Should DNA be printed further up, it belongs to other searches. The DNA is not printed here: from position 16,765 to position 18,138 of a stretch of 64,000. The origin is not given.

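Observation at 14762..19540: Near-identical tandem triplication of a two-gene cassette (PD-(D/E)xK-like small protein + 357-aa partner), array edge inside a membrane-protein gene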

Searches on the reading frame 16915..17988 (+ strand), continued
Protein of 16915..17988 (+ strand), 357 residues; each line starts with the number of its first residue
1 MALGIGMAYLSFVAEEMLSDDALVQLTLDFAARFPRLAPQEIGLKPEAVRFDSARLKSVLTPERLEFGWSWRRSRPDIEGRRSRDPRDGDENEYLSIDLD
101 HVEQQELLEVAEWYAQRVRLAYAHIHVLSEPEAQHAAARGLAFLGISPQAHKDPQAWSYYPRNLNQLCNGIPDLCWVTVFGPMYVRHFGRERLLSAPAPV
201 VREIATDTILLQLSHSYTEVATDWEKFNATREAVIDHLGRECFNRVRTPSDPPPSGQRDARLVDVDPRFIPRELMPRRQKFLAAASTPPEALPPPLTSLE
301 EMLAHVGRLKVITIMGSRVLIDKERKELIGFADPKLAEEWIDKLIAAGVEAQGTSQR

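Call 75: find_encoding_contigs(protein=P0013, flank=6000, max_places=3)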
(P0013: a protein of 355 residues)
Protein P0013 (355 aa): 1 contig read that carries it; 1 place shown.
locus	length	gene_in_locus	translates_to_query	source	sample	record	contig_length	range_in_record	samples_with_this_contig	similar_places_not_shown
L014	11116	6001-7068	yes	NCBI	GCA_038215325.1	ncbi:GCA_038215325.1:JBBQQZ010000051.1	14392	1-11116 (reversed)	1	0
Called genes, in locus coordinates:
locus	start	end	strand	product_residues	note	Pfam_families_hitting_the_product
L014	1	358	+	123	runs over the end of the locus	-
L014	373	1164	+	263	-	-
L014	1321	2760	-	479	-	PF03721:UDPG_MGDP_dh_N, PF00984:UDPG_MGDP_dh, PF03720:UDPG_MGDP_dh_C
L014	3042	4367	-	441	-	PF00953:Glycos_transf_4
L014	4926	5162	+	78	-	-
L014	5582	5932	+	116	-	-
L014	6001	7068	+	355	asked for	-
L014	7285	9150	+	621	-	PF01807:Zn_ribbon_DnaG, PF08275:DNAG_N, PF01751:Toprim, PF13155:Toprim_2, PF13662:Toprim_4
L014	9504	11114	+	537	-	?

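Call 76: find_encoding_contigs(protein=P0014, flank=6000, max_places=3)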
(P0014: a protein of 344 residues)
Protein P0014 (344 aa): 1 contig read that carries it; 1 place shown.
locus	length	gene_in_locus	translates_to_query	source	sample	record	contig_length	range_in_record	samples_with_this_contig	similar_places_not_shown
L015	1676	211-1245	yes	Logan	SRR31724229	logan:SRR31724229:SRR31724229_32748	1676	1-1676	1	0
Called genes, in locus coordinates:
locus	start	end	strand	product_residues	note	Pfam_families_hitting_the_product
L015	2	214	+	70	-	?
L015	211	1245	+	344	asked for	-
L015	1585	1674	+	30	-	?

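Call 77: find_encoding_contigs(protein=P0015, flank=6000, max_places=3)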
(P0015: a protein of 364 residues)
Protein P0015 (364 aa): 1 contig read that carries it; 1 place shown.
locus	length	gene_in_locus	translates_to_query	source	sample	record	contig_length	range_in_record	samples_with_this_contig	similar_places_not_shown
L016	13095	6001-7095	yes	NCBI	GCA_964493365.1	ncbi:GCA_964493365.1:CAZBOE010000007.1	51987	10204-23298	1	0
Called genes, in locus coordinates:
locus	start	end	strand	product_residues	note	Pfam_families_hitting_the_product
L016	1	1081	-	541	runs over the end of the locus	PF24251:DUF7453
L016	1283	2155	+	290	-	PF01678:DAP_epimerase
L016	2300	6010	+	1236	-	-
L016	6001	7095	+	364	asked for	-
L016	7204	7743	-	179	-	PF00849:PseudoU_synth_2 (weak)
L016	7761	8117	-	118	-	-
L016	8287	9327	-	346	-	PF03372:Exo_endo_phos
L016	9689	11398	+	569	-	PF13606:Ank_3 (faint), PF12796:Ank_2, PF13637:Ank_4, PF13857:Ank_5 (weak), PF00023:Ank (weak)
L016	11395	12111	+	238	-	-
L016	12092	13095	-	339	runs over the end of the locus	PF20511:PMI_typeI_cat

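Call 79: search_protein_families(library=pfam, proteins=[L016:2300-6007:+, L002:3100-3912:+, L016:6001-7092:+, L004:2-211:+], max_evalue=5)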
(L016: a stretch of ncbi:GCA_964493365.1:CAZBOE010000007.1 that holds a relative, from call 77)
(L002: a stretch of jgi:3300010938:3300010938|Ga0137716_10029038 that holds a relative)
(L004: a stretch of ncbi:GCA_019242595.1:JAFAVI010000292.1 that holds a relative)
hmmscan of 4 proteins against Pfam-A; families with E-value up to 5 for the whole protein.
L016:2300-6007:+ (1236 aa): 5 families
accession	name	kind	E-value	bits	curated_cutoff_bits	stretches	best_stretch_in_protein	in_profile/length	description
PF02777.23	Sod_Fe_C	-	7.6e-51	170.8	20.9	2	333-434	2-102/102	Iron/manganese superoxide dismutases, C-terminal domain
PF15649.12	Tox-REase-7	-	4e-06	27.4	25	1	1120-1195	10-79/84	Restriction endonuclease fold toxin 7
PF00081.27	Sod_Fe_N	-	0.034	15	27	1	247-321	6-77/82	Iron/manganese superoxide dismutases, alpha-hairpin domain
PF07595.18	Planc_extracel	-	0.14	12.3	25.5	1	42-55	7-20/20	Planctomycete extracellular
PF14449.11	PT-TG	-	0.16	12.4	23.5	1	1047-1091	20-58/68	Pre-toxin TG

L002:3100-3912:+ (271 aa): 1 family
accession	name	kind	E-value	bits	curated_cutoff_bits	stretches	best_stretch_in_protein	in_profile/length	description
PF15649.12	Tox-REase-7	-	0.0024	18.5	25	1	164-227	15-76/84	Restriction endonuclease fold toxin 7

L016:6001-7092:+ (364 aa): 0 families

L004:2-211:+ (70 aa): 1 family
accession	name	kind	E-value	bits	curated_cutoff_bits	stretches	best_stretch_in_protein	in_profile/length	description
PF15649.12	Tox-REase-7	-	0.078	13.7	25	1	2-30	47-75/84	Restriction endonuclease fold toxin 7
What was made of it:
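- On Pfam PF15649 Tox-REase-7 (small protein): The relative L016 scores 27.4 bits (call 79).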

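Call 89: fold_search(model_id=the predicted structure, library=pdb)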
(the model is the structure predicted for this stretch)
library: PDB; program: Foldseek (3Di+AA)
matches with E <= 10: 905; with E <= 0.001: 3
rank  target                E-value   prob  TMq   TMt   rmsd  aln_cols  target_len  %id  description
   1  7drg_B                1.5e-05  1.00  0.42  0.41  12.8       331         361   13  Pseudomonas aeruginosa T6SS protein PA0821 (released 2021-06-16)
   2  4rho_B                3.6e-05  1.00  0.38  0.50   5.9       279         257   11  Crystal structure of a hypothetical protein (BPSL2088) from Burkholderia pseudomallei K96243 at 2.25 A resolution (released 2014-12-10)
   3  7drg_A                1.6e-04  1.00  0.39  0.40  15.1       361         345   11  Pseudomonas aeruginosa T6SS protein PA0821 (released 2021-06-16)
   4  1i7m_A                3.2e-02  0.72  0.20  0.26   6.7       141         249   11  HUMAN S-ADENOSYLMETHIONINE DECARBOXYLASE WITH COVALENTLY BOUND PYRUVOYL GROUP AND COMPLEXED WITH 4-AMIDINOINDAN-1-ONE- (released 2001-08-22)
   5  3dz5_A                3.2e-02  0.66  0.19  0.26   6.9       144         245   11  Human AdoMetDC with covalently bound 5'-[(2-aminooxyethyl)methylamino]-5'-deoxy-8-methyladenosine (released 2009-03-10)
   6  9pbb_A                3.6e-02  0.69  0.20  0.26   6.7       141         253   11  293K human S-adenosylmethionine decarboxylase (released 2025-09-17)
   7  3dpu_A                3.6e-02  0.33  0.16  0.13  10.0       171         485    8  RocCOR domain tandem of Rab family protein (Roco) (released 2008-08-12)
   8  3dpt_A                3.6e-02  0.30  0.16  0.18   9.7       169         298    8  COR domain of Rab family protein (Roco) (released 2008-08-12)
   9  3dz3_A                5.4e-02  0.63  0.20  0.27   5.8       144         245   10  Human AdoMetDC F223A mutant with covalently bound S-Adenosylmethionine methyl ester (released 2009-03-10)
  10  3dpt_B                5.7e-02  0.38  0.17  0.20   9.7       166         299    8  COR domain of Rab family protein (Roco) (released 2008-08-12)
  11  9p7q_A                6.4e-02  0.60  0.19  0.25   6.4       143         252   10  273K human S-adenosylmethionine decarboxylase (released 2025-09-17)
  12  3ep6_A                6.8e-02  0.66  0.18  0.25   6.6       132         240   10  Human AdoMetDC D174N mutant complexed with S-Adenosylmethionine methyl ester and no putrescine bound (released 2008-12-23)
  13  3epa_A                7.2e-02  0.38  0.17  0.23   8.8       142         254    8  Human AdoMetDC E178Q mutant complexed with putrescine (released 2008-12-23)
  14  2bk0_A                7.6e-02  0.16  0.15  0.26  10.8       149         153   16  Crystal structure of the major celery allergen Api G 1 (released 2005-06-13)
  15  3h0v_A                8.1e-02  0.66  0.20  0.28   6.5       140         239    9  Human AdoMetDC with 5'-Deoxy-5'-(dimethylsulfonio) adenosine (released 2009-06-30)
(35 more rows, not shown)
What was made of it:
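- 16915..17988 (+): Immunity-type gene copy 2 (357 aa), with an N-terminal Imm52/TsiV-like fold and a small C-terminal alpha/beta domain. Foldseek gives 7drg_B at E 1.5e-5 (call 89).
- On Imm52 (PF15579) / TsiV (PF11876) immunity proteins (357-aa protein): Foldseek: 7drg_B E 1.5e-5 and 4rho_B E 3.6e-5 (call 89).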

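Call 92: find_related_loci(query=A2, collection=viral_contigs, flank=5000)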
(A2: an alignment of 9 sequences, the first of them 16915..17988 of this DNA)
Query A2 (357 aa) in viral_contigs; peptide patterns used: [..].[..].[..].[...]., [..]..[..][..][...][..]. (x = any residue, [..] = any of these).
45 stretches matched a pattern, but none encodes a relative of the query by tblastn (E <= 1e-3).
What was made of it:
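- Tried and rejected: A viral_contigs scan found nothing (call 92).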

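Call 95: search_protein_families(library=pfam, alignment_id=A6, max_evalue=10)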
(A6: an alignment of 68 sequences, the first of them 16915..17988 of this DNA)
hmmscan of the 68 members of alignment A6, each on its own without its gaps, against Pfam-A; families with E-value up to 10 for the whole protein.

A. member 1, window:16915-17988:+ (357 aa): 0 families

B. families by the number of members that match (of 68 scanned): 24 families
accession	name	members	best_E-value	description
PF11876.13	TsiV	4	0.0011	Type VI immunity for VRR-NUC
PF19674.4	DUF6177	2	0.001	Family of unknown function (DUF6177)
PF09094.16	AmyA-A_glucT_m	2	0.062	Alpha-amylase/4-alpha-glucanotransferase, middle domain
PF25191.1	DUF7832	1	6.6e-24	Domain of unknown function (DUF7832)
PF12713.12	DUF3806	1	0.0064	Domain of unknown function (DUF3806)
PF23109.1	ARCH_RTEL1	1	0.0084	RTEL1 helicase, ARCH domain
PF08154.18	NLE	1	0.043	NLE (NUC135) domain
PF21082.3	MS_channel_3rd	1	0.058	Mechanosensitive ion channel MscS, C-terminal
PF04692.18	PDGF_N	1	0.064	Platelet-derived growth factor, N terminal region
PF02137.24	A_deamin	1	0.069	Adenosine-deaminase (editase) domain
PF21860.1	Replitron_C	1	0.07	Replitron, C-terminal domain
PF04778.17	LMP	1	0.086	LMP repeated region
PF02814.20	UreE_N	1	0.088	UreE urease accessory protein, N-terminal domain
PF22642.1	MinC_N_1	1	0.12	Cell-division inhibitor MinC, N-terminal domain-like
PF19760.4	DUF6247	1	0.12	Family of unknown function (DUF6247)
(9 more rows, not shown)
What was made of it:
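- On Imm52 (PF15579) / TsiV (PF11876) immunity proteins (357-aa protein): Four of 68 distant relatives give sub-threshold TsiV hits, best E 0.0011 (call 95).
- Four of 68 diverse family members give weak hits to Pfam TsiV (call 95).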

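Call 96: search_solved_structures(query=A6, max_evalue=10, show_alignments=2)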
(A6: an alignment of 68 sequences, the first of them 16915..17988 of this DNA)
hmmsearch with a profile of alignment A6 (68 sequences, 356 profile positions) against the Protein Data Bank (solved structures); distinct sequences matched with E-value up to 10: 3.
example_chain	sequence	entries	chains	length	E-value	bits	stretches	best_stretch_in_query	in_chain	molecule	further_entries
8a98_SQ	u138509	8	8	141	0.47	12.8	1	74-150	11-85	40S ribosomal protein S12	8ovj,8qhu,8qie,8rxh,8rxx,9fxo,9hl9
6az1_Q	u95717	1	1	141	0.73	12.2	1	74-150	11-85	ribosomal protein S12e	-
4k68_A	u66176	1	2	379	1.2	11.4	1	6-52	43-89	GH10 xylanase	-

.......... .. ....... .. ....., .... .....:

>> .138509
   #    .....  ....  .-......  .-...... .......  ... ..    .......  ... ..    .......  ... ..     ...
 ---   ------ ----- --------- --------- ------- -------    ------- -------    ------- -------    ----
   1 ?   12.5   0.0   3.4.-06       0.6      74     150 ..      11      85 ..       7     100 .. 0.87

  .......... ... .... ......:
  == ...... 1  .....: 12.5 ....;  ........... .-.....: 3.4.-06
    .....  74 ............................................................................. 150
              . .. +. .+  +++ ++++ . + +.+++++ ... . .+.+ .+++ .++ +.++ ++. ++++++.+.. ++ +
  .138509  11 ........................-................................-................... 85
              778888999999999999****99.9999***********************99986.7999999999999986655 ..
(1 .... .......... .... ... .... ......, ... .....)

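Call 98: search_protein_families(library=pfam, proteins=[L013:4701-5525:+, L013:5525-5881:+, L005:8709-9308:+, L005:9329-9742:+, L008:12171-13682:+, L008:9593-10765:+], max_evalue=0.1)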
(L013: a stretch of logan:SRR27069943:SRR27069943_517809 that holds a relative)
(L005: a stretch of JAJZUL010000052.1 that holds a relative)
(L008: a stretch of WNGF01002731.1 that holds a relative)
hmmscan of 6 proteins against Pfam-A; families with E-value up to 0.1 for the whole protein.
L013:4701-5525:+ (275 aa): 1 family
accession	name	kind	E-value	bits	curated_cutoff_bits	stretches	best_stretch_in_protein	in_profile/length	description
PF14414.12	WHH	-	0.055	13.7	25.1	0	180-226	7-30/43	A nuclease of the HNH/ENDO VII superfamily with conserved WHH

L013:5525-5881:+ (118 aa): 1 family
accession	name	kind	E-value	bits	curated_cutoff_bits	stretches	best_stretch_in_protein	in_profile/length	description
PF13646.12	HEAT_2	-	0.00045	20.9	27.7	1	49-102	29-82/88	HEAT repeats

L005:8709-9308:+ (199 aa): 1 family
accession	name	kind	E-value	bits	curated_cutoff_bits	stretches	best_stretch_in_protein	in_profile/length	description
PF04830.18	DUF637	-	0.039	14.1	26.6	0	54-82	140-168/168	Possible hemagglutinin (DUF637)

L005:9329-9742:+ (137 aa): 1 family
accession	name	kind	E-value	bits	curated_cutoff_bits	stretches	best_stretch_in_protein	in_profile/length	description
PF22480.1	DUF6984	-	6.9e-07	29.7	24.6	1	11-114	1-98/101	Domain of unknown function (DUF6984)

L008:12171-13682:+ (503 aa): 1 family
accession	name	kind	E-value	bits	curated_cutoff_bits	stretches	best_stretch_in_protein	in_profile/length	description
PF05593.20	RHS_repeat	-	0.014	16.2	22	0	89-122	2-32/38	RHS Repeat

L008:9593-10765:+ (390 aa): 1 family
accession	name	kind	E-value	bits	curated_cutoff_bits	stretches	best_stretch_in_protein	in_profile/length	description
PF19794.4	DUF6278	-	0.00021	21.4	26.4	1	268-370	46-140/145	Family of unknown function (DUF6278)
